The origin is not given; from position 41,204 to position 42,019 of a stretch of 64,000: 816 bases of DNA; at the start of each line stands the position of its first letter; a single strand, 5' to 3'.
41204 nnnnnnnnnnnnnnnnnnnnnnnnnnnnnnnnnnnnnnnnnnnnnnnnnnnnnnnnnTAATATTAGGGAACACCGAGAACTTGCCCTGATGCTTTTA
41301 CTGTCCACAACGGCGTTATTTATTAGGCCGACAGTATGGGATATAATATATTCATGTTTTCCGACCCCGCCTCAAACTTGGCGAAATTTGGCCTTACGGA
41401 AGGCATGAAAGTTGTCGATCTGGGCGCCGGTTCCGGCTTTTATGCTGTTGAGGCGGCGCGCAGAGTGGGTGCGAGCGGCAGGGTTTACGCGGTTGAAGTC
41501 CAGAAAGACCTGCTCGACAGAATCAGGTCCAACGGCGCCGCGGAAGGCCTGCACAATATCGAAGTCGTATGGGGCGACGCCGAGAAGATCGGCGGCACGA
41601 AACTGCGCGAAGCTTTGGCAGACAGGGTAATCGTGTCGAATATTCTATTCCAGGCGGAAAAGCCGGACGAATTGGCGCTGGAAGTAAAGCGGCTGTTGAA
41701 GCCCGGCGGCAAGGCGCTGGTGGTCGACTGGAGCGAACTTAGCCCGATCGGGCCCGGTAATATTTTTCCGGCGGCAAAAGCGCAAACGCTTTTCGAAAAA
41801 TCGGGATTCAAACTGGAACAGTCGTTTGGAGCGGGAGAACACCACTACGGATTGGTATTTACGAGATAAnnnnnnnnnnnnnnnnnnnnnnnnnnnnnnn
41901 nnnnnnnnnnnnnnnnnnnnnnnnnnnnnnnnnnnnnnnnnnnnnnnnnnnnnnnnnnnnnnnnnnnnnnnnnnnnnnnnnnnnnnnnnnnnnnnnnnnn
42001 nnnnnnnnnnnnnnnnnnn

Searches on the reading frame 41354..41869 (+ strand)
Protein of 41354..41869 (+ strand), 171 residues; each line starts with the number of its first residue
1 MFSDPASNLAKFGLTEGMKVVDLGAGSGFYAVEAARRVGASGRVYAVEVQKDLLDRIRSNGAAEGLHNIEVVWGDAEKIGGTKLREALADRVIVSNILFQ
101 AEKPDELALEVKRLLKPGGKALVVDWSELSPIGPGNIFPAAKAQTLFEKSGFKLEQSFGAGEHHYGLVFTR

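Call 39: search_protein_families(library=ncbifam, max_evalue=0.01, proteins=[window:41354-41869:+])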
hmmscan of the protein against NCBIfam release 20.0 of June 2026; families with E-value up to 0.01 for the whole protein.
window:41354-41869:+ (171 aa): 54 families (the best 25 are shown)
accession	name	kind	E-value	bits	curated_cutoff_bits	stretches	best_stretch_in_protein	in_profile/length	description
NF008823.0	PRK11873.1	subfamily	2.4e-18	66.6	263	1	13-125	74-183/272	arsenite methyltransferase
TIGR02469.1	CbiT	equivalog_domain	3.5e-16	59.6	78.3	1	8-120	11-117/124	precorrin-6Y C5,15-methyltransferase (decarboxylating) subunit CbiT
NF041537.1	ArsM_AhpD_UU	exception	3.6e-16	58.9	510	1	14-126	74-183/345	arsenite methyltransferase/AhpD domain selenoprotein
NF041536.1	ArsM_DUF2284_UU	exception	1.1e-14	53.6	575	1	14-125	74-182/459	arsenite methyltransferase/DUF2284 domain selenoprotein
NF047649.1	MTase_UXPK_star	exception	2.4e-14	53.1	460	1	14-127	75-185/283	methyltransferase/UXPK-star double selenoprotein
NF001240.0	PRK00216.1-1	equivalog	1.2e-12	47.5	378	1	12-128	59-173/251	bifunctional demethylmenaquinone methyltransferase/2-methoxy-6-polyprenyl-1,4-benzoquinol methylase UbiE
TIGR04364.1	methyltran_FxLD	equivalog_domain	5e-12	45.6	320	1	9-94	75-156/394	methyltransferase, FxLD system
NF010549.0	PRK13942.1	equivalog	7.8e-12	45.1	282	1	13-96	74-154/215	protein-L-isoaspartate O-methyltransferase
NF001556.0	PRK00377.1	equivalog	3.7e-11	43.2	238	1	8-119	32-139/198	cobalt-precorrin-6Y C(15)-methyltransferase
NF052510.1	methyltran_MpqE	exception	4.4e-11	42.6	335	1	13-128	43-156/234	methyl-plastoquinone biosynthesis methyltransferase MpqE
NF043040.1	corrin_prot_MT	hypoth_equivalog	1.1e-08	34.8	180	1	15-125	40-149/216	corrinoid protein-associated methyltransferase CpaM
NF001790.0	PRK00517.3-3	equivalog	1.7e-08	34.2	269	1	15-123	121-223/262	50S ribosomal protein L11 methyltransferase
NF010550.0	PRK13943.1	equivalog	2e-08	33.8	359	1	12-83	76-146/322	protein-L-isoaspartate O-methyltransferase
NF001243.0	PRK00216.1-4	equivalog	4.8e-08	32.6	235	1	12-128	43-156/237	demethylmenaquinone methyltransferase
NF001453.0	PRK00312.1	equivalog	6.9e-08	32.3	188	1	14-98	78-156/217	protein-L-isoaspartate(D-aspartate) O-methyltransferase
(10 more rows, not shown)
